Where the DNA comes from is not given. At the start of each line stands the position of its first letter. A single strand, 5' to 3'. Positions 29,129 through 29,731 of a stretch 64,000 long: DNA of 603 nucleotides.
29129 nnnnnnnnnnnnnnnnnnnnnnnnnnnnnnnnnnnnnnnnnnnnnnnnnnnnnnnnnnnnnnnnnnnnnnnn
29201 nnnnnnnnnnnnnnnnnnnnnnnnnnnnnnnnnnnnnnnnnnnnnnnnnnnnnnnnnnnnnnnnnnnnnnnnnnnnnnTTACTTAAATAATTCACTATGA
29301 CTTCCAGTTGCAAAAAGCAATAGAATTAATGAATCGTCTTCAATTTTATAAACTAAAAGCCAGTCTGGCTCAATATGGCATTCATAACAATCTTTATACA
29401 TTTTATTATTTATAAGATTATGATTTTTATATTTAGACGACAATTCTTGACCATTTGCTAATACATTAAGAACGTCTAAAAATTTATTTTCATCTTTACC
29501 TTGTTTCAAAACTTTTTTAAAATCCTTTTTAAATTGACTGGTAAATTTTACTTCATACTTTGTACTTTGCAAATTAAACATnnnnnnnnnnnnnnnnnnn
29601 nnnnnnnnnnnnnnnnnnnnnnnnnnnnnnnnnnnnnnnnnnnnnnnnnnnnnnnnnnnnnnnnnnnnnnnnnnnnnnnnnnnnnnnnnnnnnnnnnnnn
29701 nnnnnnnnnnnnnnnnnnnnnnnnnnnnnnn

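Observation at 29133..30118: RelB/YafQ toxin-antitoxin cassette inserted into the 3' end of yigZ, bracketed by 128-bp direct repeats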

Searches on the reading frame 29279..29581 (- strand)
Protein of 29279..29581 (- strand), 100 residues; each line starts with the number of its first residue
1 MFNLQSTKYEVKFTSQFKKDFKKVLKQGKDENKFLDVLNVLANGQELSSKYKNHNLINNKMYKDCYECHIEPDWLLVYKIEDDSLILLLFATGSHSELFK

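Call 5: search_protein_families(library=pfam, proteins=[window:29279-29581:-], max_evalue=0.01)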
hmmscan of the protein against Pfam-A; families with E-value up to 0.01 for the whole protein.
window:29279-29581:- (100 aa): 2 families
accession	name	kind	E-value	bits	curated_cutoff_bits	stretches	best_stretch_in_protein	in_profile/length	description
PF15738.11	YafQ_toxin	-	1.1e-30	106.2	30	1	9-100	1-88/88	Bacterial toxin of type II toxin-antitoxin system, YafQ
PF05016.21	ParE_toxin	-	7.3e-10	39.7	23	1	11-98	1-88/89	ParE toxin of type II toxin-antitoxin system, parDE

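Call 9: find_encoding_contigs(protein=window:29279-29581:-, flank=6000, max_places=10)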
Protein window:29279-29581:- (100 aa): 6 contigs read that carry it; 6 places shown.
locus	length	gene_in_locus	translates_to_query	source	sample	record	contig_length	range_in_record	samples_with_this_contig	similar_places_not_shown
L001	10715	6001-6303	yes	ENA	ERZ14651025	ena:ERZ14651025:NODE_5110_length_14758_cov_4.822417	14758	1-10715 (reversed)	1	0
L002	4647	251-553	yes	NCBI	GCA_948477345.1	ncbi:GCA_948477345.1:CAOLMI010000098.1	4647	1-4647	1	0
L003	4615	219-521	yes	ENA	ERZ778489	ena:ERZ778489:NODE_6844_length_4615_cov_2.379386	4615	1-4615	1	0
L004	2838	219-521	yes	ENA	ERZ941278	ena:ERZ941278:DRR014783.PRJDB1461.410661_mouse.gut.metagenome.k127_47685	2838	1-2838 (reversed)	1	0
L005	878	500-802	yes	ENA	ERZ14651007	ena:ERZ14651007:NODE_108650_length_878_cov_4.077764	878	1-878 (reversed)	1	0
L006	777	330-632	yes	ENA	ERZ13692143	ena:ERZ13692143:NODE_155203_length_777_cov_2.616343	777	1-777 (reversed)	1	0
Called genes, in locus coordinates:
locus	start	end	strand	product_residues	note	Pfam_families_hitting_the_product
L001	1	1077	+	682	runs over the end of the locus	PF00990:GGDEF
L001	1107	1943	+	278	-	PF03631:Virul_fac_BrkB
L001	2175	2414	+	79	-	PF07873:YabP (weak)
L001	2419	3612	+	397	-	PF06898:YqfD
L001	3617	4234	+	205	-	PF04892:VanZ-LLP1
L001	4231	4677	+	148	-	PF02130:YbeY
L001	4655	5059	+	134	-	PF01219:DAGK_prokar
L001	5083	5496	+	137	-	-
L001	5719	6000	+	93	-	PF04221:RelB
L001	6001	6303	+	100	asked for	PF15738:YafQ_toxin, PF05016:ParE_toxin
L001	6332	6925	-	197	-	PF01205:Impact_N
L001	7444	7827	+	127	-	-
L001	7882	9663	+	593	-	PF01541:GIY-YIG, PF27096:UvrC_M, PF22920:UvrC_RNaseH, PF08459:UvrC_RNaseH_dom, PF12826:HHH_2 (faint), PF14520:HHH_5 (weak)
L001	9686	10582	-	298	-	-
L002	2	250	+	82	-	?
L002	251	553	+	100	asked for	PF15738:YafQ_toxin, PF05016:ParE_toxin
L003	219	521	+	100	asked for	PF15738:YafQ_toxin, PF05016:ParE_toxin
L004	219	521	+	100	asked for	PF15738:YafQ_toxin, PF05016:ParE_toxin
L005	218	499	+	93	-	PF04221:RelB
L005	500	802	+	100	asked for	PF15738:YafQ_toxin, PF05016:ParE_toxin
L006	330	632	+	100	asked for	PF15738:YafQ_toxin, PF05016:ParE_toxin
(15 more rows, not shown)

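Call 22: find_homologous_proteins(query=window:29279-29581:-, max_evalue=1e-10)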
Query window:29279-29581:- (100 aa): 2791 proteins with E <= 1e-10 among 2805 candidates; the best 120 are listed.
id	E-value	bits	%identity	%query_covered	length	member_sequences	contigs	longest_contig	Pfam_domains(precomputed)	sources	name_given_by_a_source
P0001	8.9e-60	217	100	100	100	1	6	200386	PF15738.12,PF05016.22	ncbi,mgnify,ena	mgnify:CR=1 FL=1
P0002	8.3e-53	194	86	100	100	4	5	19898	PF15738.12,PF05016.22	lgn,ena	-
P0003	1.2e-50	187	86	100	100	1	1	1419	PF15738.12,PF05016.22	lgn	-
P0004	6.0e-50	185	83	100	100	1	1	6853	PF15738.12,PF05016.22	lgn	-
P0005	6.2e-50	185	58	92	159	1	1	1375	PF15738.12,PF05016.22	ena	-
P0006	6.1e-48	179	82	100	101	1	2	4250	PF15738.12,PF05016.22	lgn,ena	-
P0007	2.0e-47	177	78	100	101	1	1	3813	PF15738.12,PF05016.22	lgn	-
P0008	3.9e-47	176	82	99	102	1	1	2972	PF15738.12,PF05016.22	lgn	-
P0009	5.6e-47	176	79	100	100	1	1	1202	PF15738.12,PF05016.22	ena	-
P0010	9.3e-47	175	79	100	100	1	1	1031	PF15738.12,PF05016.22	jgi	-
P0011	2.0e-46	174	74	100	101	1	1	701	PF15738.12,PF05016.22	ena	-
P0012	2.0e-46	174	74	100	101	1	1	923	PF15738.12,PF05016.22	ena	-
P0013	2.2e-46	174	78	99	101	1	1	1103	PF15738.12,PF05016.22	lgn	-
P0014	3.5e-46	173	75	99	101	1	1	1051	PF15738.12,PF05016.22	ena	-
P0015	3.9e-46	173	76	99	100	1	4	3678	PF15738.12,PF05016.22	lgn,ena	-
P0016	4.0e-46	173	76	99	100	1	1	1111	PF15738.12,PF05016.22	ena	-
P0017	4.4e-46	173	75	99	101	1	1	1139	PF15738.12,PF05016.22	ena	-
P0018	6.3e-46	172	76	100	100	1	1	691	PF15738.12,PF05016.22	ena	-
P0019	1.2e-45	171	74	99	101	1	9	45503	PF15738.12,PF05016.22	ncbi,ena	-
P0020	1.4e-45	171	76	99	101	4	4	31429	PF15738.12,PF05016.22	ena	-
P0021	1.5e-45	171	76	99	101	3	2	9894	PF15738.12,PF05016.22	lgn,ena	-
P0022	1.6e-45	171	75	99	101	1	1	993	PF15738.12,PF05016.22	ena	-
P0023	1.6e-45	171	74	99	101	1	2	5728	PF15738.12,PF05016.22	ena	-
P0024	1.7e-45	171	78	99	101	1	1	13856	PF15738.12,PF05016.22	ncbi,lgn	-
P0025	1.8e-45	171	74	99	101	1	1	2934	PF15738.12,PF05016.22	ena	-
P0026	2.0e-45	171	76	99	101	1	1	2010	PF15738.12,PF05016.22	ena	-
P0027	2.6e-45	170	75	100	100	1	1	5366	PF15738.12,PF05016.22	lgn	-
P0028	2.8e-45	170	77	99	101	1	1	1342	PF15738.12,PF05016.22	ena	-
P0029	3.8e-45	170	74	99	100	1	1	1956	PF15738.12,PF05016.22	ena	-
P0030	4.2e-45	169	75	99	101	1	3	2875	PF15738.12,PF05016.22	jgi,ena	-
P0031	5.0e-45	169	73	100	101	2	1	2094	PF15738.12,PF05016.22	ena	-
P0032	7.4e-45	169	77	99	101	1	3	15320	PF15738.12,PF05016.22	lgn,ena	-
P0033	8.3e-45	169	73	99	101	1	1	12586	PF15738.12,PF05016.22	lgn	-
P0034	8.9e-45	168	73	99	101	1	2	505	PF15738.12,PF05016.22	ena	-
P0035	9.5e-45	168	74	99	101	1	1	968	PF15738.12,PF05016.22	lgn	-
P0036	1.0e-44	168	77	99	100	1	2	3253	PF15738.12,PF05016.22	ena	-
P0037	1.1e-44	168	73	99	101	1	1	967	PF15738.12,PF05016.22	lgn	-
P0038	1.1e-44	168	73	99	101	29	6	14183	PF15738.12,PF05016.22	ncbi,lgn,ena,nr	ncbi:MAG: type II toxin-antitoxin system YafQ family toxin [Bacilli bacterium]|nr:type II toxin-anti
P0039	1.1e-44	168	72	99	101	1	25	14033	PF15738.12,PF05016.22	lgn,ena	-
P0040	1.2e-44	168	73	99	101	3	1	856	PF15738.12,PF05016.22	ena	-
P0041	1.3e-44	168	76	99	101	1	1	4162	PF15738.12,PF05016.22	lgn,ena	-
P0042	1.6e-44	168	73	99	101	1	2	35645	PF15738.12,PF05016.22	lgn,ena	-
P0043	1.6e-44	168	73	99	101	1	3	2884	PF15738.12,PF05016.22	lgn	-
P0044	1.7e-44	168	75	99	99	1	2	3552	PF15738.12,PF05016.22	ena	-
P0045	1.9e-44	167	75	99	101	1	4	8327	PF15738.12,PF05016.22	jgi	-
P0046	2.0e-44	167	73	99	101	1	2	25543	PF15738.12,PF05016.22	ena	-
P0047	2.3e-44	167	72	99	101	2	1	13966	PF15738.12,PF05016.22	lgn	-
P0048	2.5e-44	167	72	99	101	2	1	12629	PF15738.12,PF05016.22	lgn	-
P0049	3.5e-44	167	73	99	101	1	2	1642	PF15738.12,PF05016.22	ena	-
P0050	3.6e-44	167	73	99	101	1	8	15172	PF15738.12,PF05016.22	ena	-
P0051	4.6e-44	166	75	99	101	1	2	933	PF15738.12,PF05016.22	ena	-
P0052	4.6e-44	166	73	99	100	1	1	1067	PF15738.12,PF05016.22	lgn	-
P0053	4.8e-44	166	71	99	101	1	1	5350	PF15738.12,PF05016.22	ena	-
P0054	5.7e-44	166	73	99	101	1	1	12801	PF15738.12,PF05016.22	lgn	-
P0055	6.6e-44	166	71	100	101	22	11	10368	PF15738.12,PF05016.22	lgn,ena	-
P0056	6.8e-44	166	71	100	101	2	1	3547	PF15738.12,PF05016.22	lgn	-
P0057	6.9e-44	166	74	99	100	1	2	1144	PF15738.12,PF05016.22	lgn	-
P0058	7.6e-44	165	71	99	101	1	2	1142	PF15738.12,PF05016.22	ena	-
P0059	7.9e-44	165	72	99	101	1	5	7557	PF15738.12,PF05016.22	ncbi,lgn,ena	-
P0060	8.4e-44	165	74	99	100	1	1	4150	PF15738.12,PF05016.22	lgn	-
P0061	9.6e-44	165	72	99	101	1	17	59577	PF15738.12,PF05016.22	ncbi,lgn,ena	-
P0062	1.1e-43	165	77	99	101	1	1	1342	PF15738.12,PF05016.22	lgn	-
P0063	1.3e-43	165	72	99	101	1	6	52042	PF15738.12,PF05016.22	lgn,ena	-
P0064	1.4e-43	165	73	99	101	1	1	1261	PF15738.12,PF05016.22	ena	-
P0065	1.4e-43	165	71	98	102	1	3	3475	PF15738.12,PF05016.22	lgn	-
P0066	1.5e-43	164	72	100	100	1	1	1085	PF15738.12,PF05016.22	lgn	-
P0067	1.5e-43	164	71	98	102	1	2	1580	PF15738.12,PF05016.22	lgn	-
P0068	2.0e-43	164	70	98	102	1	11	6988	PF15738.12,PF05016.22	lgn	-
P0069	2.0e-43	164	73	99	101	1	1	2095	PF15738.12,PF05016.22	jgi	-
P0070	2.1e-43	164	70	98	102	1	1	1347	PF15738.12,PF05016.22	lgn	-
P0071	2.4e-43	164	70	99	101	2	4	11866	PF15738.12,PF05016.22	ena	-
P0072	2.5e-43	164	72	99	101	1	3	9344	PF15738.12,PF05016.22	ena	-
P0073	2.5e-43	164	73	99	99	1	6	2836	PF15738.12,PF05016.22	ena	-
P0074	3.2e-43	163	73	99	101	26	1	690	PF15738.12,PF05016.22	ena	-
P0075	3.2e-43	163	71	99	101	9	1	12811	PF15738.12,PF05016.22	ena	-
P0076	3.4e-43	163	72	99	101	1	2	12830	PF15738.12,PF05016.22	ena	-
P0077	3.7e-43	163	71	99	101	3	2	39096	PF15738.12,PF05016.22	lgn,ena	-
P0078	3.7e-43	163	72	99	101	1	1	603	PF15738.12,PF05016.22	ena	-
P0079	4.0e-43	163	73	99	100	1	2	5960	PF15738.12,PF05016.22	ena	-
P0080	4.1e-43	163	71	99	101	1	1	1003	PF15738.12,PF05016.22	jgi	-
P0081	4.3e-43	163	73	99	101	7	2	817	PF15738.12,PF05016.22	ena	-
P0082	4.9e-43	163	72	99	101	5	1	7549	PF15738.12,PF05016.22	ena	-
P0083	6.1e-43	163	73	99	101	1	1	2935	PF15738.12,PF05016.22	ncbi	-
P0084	6.9e-43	162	75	99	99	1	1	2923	PF15738.12,PF05016.22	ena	-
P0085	8.5e-43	162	70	99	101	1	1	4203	PF15738.12,PF05016.22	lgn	-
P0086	8.7e-43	162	72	99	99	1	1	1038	PF15738.12,PF05016.22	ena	-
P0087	1.1e-42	162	72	99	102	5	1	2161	PF15738.12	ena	-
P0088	1.1e-42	162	74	99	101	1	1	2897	PF15738.12,PF05016.22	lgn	-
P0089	1.2e-42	162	71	98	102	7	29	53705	PF15738.12,PF05016.22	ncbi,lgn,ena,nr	ncbi:type II toxin-antitoxin system YafQ family toxin [bacterium]|nr:type II toxin-antitoxin system 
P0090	1.2e-42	162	69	99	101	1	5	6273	PF15738.12,PF05016.22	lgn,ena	-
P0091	1.2e-42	162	73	99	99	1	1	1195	PF15738.12,PF05016.22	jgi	-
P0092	1.5e-42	161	75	99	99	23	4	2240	PF15738.12,PF05016.22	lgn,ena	-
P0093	1.7e-42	161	72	99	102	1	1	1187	PF15738.12,PF05016.22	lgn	-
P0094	1.8e-42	161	72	99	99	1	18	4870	PF15738.12,PF05016.22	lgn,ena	-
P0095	1.9e-42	161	74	99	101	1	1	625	PF15738.12,PF05016.22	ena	-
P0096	2.4e-42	161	73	99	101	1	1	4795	PF15738.12,PF05016.22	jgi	jgi:mRNA interferase YafQ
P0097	3.6e-42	160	72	99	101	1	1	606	PF15738.12,PF05016.22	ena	-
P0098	3.6e-42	160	71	99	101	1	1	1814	PF15738.12,PF05016.22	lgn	-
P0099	3.9e-42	160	72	99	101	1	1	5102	PF15738.12,PF05016.22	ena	-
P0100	4.6e-42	160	72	99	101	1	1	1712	PF15738.12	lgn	-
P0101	4.7e-42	160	71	99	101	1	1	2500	PF15738.12,PF05016.22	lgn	-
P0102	5.0e-42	160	72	99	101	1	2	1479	PF15738.12,PF05016.22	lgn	-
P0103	5.9e-42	159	73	99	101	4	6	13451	PF15738.12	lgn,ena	-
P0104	6.6e-42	159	73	99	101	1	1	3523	PF15738.12,PF05016.22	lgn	-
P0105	6.7e-42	159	69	99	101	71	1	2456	PF15738.12,PF05016.22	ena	-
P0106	7.3e-42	159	74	99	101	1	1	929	PF15738.12,PF05016.22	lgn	-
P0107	7.5e-42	159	71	99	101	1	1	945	PF15738.12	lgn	-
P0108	7.9e-42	159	72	99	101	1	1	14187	PF15738.12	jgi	-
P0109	8.6e-42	159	69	100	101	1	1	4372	PF15738.12,PF05016.22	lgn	-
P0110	9.8e-42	159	74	99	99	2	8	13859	PF15738.12,PF05016.22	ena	-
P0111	1.3e-41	158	73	99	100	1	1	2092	PF15738.12,PF05016.22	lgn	-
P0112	1.4e-41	158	70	100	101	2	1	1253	PF15738.12,PF05016.22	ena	-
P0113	1.5e-41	158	72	99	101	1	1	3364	PF15738.12,PF05016.22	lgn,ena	-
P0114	1.5e-41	158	71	99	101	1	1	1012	PF15738.12,PF05016.22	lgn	-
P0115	1.7e-41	158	76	99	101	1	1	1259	PF15738.12,PF05016.22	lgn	-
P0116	2.0e-41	158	69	98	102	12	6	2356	PF15738.12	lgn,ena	-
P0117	2.0e-41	158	69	99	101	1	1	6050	PF15738.12,PF05016.22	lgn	-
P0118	2.6e-41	157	67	100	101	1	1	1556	PF15738.12,PF05016.22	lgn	-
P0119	3.8e-41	157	71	99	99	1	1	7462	PF15738.12,PF05016.22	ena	-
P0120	3.9e-41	157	70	99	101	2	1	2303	PF15738.12,PF05016.22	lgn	-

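Call 23: find_encoding_contigs(protein=P0002, flank=5000, max_places=5)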
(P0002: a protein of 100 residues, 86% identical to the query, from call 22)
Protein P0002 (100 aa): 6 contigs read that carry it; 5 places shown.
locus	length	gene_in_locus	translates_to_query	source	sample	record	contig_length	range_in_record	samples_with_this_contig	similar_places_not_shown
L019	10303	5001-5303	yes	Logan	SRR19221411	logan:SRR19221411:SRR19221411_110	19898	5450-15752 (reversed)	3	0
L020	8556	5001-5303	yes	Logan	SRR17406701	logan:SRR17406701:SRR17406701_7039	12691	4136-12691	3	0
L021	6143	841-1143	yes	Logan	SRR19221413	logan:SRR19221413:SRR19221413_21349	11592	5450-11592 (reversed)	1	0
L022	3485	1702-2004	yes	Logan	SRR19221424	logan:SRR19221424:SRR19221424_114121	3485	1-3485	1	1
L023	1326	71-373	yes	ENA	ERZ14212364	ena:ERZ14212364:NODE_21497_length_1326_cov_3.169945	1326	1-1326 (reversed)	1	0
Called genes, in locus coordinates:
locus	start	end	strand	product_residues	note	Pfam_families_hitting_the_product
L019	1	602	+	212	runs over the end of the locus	PF02508:Rnf-Nqr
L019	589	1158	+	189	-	PF02508:Rnf-Nqr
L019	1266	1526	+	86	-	PF04060:FeS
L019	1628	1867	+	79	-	-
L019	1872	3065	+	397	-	PF06898:YqfD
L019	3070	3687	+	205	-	PF04892:VanZ-LLP1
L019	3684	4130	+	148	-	PF02130:YbeY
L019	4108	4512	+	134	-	PF01219:DAGK_prokar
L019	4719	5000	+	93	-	PF04221:RelB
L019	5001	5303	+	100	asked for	PF15738:YafQ_toxin, PF05016:ParE_toxin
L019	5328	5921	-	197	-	PF01205:Impact_N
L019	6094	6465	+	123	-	-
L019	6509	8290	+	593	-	PF01541:GIY-YIG, PF27096:UvrC_M, PF22920:UvrC_RNaseH, PF08459:UvrC_RNaseH_dom, PF14520:HHH_5 (weak)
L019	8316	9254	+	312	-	PF00535:Glycos_transf_2, PF10111:Glyco_tranf_2_2 (weak)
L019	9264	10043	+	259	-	PF00535:Glycos_transf_2, PF10111:Glyco_tranf_2_2 (weak)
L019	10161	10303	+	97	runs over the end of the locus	PF06013:WXG100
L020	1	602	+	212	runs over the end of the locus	PF02508:Rnf-Nqr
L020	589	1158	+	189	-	PF02508:Rnf-Nqr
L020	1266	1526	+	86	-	PF04060:FeS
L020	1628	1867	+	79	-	-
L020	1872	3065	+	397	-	PF06898:YqfD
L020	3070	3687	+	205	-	PF04892:VanZ-LLP1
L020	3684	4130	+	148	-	PF02130:YbeY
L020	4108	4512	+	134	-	PF01219:DAGK_prokar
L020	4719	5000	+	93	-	PF04221:RelB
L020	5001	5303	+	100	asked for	PF15738:YafQ_toxin, PF05016:ParE_toxin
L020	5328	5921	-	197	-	PF01205:Impact_N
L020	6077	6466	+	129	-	-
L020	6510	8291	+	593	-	PF01541:GIY-YIG, PF27096:UvrC_M, PF22920:UvrC_RNaseH, PF08459:UvrC_RNaseH_dom, PF14520:HHH_5 (weak)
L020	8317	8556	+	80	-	?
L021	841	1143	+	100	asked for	PF15738:YafQ_toxin, PF05016:ParE_toxin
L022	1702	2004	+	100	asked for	PF15738:YafQ_toxin, PF05016:ParE_toxin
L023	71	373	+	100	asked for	PF15738:YafQ_toxin, PF05016:ParE_toxin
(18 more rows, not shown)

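Call 24: find_encoding_contigs(protein=P0004, flank=5000, max_places=3)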
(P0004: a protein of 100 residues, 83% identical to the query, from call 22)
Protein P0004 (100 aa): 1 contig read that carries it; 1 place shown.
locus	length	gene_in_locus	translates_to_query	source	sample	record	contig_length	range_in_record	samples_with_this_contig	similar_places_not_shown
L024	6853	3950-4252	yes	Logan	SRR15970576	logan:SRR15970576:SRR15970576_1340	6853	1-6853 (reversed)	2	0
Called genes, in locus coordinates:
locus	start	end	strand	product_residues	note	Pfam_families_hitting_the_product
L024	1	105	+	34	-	?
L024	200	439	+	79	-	-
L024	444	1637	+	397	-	PF06898:YqfD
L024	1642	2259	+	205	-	PF04892:VanZ-LLP1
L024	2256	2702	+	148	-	PF02130:YbeY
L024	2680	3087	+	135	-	PF01219:DAGK_prokar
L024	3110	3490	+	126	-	-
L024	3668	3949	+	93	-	PF04221:RelB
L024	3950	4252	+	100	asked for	PF15738:YafQ_toxin, PF05016:ParE_toxin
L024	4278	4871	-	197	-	PF01205:Impact_N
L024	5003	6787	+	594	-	PF01541:GIY-YIG, PF27096:UvrC_M, PF22920:UvrC_RNaseH, PF08459:UvrC_RNaseH_dom, PF14520:HHH_5 (weak)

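Call 25: find_encoding_contigs(protein=P0024, flank=5000, max_places=3)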
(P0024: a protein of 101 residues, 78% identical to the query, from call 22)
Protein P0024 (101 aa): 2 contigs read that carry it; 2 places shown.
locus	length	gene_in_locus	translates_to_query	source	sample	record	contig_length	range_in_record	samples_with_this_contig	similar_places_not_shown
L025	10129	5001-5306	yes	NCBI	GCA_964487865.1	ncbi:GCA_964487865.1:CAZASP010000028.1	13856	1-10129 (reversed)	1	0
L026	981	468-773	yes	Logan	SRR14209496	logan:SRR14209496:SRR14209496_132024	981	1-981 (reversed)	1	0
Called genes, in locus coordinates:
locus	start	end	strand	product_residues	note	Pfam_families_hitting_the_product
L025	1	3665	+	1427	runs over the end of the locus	PF20585:Pectate_lyase_5 (weak)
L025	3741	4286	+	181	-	-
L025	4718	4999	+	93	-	PF04221:RelB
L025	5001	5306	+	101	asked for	PF15738:YafQ_toxin, PF05016:ParE_toxin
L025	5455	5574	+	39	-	-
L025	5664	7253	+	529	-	PF00239:Resolvase, PF07508:Recombinase, PF13408:Zn_ribbon_recom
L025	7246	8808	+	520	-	PF00239:Resolvase, PF07508:Recombinase, PF13408:Zn_ribbon_recom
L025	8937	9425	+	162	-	PF05582:Peptidase_U57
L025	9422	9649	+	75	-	PF06257:VEG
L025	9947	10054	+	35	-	-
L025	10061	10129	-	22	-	?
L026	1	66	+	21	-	?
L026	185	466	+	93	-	PF04221:RelB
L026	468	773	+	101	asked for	PF15738:YafQ_toxin, PF05016:ParE_toxin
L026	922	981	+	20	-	?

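Call 33: find_encoding_contigs(protein=P0019, flank=4000, max_places=4)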
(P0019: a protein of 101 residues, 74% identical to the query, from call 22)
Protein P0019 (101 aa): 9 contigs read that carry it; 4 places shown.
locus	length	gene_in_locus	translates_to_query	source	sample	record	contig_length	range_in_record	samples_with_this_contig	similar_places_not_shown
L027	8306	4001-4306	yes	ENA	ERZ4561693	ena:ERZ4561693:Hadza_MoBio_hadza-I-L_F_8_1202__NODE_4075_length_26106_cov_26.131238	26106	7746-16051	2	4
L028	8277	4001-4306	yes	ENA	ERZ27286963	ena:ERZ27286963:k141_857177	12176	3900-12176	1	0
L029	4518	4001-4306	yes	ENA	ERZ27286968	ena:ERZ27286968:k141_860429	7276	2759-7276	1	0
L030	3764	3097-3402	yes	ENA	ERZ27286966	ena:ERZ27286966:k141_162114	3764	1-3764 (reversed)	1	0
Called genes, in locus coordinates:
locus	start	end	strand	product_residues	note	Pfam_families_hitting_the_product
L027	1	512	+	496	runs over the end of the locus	PF03816:LytR_cpsA_psr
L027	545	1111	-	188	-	PF00574:CLP_protease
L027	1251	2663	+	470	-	PF19789:DUF6273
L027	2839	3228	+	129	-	-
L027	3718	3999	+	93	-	PF04221:RelB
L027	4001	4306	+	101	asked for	PF15738:YafQ_toxin, PF05016:ParE_toxin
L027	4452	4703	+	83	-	PF02576:RimP_N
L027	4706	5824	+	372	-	PF08529:NusA_N, PF00575:S1 (weak), PF13184:KH_NusA_1st, PF26594:KH_NusA_2nd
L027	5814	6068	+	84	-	PF04296:YlxR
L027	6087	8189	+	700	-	PF04760:IF2_N, PF00009:GTP_EFTU, PF00025:Arf (weak), PF00071:Ras (weak), PF01926:MMR_HSR1, PF02421:FeoB_N (weak), PF22042:EF-G_D2, PF11987:IF-2, +1 more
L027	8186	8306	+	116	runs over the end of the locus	PF02033:RBFA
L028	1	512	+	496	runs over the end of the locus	PF03816:LytR_cpsA_psr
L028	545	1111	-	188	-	PF00574:CLP_protease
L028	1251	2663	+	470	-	PF19789:DUF6273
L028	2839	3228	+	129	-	-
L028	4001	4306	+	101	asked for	PF15738:YafQ_toxin, PF05016:ParE_toxin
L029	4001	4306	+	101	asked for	PF15738:YafQ_toxin, PF05016:ParE_toxin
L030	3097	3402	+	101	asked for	PF15738:YafQ_toxin, PF05016:ParE_toxin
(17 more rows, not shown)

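Call 34: find_encoding_contigs(protein=P0061, flank=4000, max_places=4)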
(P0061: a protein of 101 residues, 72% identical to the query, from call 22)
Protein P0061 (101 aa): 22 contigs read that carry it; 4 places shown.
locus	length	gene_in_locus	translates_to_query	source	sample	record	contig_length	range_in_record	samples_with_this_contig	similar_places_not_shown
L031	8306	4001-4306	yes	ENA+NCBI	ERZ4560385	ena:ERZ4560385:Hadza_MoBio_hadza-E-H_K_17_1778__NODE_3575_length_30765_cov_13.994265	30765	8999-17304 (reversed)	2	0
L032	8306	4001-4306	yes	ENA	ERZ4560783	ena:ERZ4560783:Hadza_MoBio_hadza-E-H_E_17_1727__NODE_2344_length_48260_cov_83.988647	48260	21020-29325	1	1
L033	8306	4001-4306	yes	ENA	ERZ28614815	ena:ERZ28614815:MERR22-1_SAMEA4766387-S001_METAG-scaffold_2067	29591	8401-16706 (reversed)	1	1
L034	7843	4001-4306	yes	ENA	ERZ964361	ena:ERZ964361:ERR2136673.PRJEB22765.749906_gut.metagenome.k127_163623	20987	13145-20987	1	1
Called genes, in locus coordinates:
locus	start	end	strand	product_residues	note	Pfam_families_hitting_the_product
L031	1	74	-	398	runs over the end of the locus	PF00155:Aminotran_1_2, PF00266:Aminotran_5, PF01053:Cys_Met_Meta_PP, PF01041:DegT_DnrJ_EryC1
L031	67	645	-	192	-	PF01458:SUFBD_core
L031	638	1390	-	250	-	PF02463:SMC_N, PF00005:ABC_tran, PF13304:AAA_21 (faint)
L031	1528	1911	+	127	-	-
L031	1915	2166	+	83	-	-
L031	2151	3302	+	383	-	PF01464:SLT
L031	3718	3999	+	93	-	PF04221:RelB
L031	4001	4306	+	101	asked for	PF15738:YafQ_toxin, PF05016:ParE_toxin (weak)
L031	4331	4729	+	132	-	-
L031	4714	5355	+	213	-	-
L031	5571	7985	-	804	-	-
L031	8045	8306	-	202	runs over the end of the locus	PF00730:HhH-GPD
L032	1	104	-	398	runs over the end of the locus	PF00155:Aminotran_1_2, PF00266:Aminotran_5, PF01053:Cys_Met_Meta_PP, PF01041:DegT_DnrJ_EryC1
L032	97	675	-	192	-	PF01458:SUFBD_core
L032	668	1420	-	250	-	PF02463:SMC_N, PF00005:ABC_tran, PF13304:AAA_21 (faint)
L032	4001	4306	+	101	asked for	PF15738:YafQ_toxin, PF05016:ParE_toxin (weak)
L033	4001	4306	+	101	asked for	PF15738:YafQ_toxin, PF05016:ParE_toxin (weak)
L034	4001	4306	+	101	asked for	PF15738:YafQ_toxin, PF05016:ParE_toxin (weak)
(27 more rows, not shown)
